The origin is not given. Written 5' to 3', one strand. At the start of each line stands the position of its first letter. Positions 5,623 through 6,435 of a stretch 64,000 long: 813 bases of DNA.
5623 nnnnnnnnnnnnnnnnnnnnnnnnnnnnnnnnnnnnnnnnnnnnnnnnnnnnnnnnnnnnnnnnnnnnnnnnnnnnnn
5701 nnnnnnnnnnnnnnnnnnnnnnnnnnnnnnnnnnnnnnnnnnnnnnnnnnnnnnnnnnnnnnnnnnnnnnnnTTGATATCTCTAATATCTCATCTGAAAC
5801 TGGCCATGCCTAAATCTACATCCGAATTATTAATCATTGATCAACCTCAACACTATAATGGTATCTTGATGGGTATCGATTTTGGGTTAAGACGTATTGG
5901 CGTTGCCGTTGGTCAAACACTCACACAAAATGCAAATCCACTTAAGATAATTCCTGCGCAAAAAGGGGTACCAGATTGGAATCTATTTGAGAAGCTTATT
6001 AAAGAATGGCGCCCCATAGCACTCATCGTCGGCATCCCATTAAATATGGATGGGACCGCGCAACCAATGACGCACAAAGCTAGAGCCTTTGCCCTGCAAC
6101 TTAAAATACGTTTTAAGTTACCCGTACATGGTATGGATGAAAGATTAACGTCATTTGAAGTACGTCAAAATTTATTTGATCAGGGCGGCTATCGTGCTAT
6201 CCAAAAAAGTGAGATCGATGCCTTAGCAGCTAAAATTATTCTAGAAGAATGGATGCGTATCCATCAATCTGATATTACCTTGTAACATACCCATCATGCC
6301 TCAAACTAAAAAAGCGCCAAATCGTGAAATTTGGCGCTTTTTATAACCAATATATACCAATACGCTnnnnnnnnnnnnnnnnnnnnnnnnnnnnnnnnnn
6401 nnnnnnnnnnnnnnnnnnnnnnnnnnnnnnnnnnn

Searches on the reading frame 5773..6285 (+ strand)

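Call 60: search_protein_families(library=pfam, proteins=[window:5773-6285:+], max_evalue=0.00001)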
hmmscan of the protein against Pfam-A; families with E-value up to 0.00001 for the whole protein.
window:5773-6285:+ (170 aa): 1 family
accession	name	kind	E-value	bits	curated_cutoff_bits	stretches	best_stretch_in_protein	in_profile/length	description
PF03652.20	RuvX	-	5.2e-41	140.6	29.2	1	31-162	2-133/134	Holliday junction resolvase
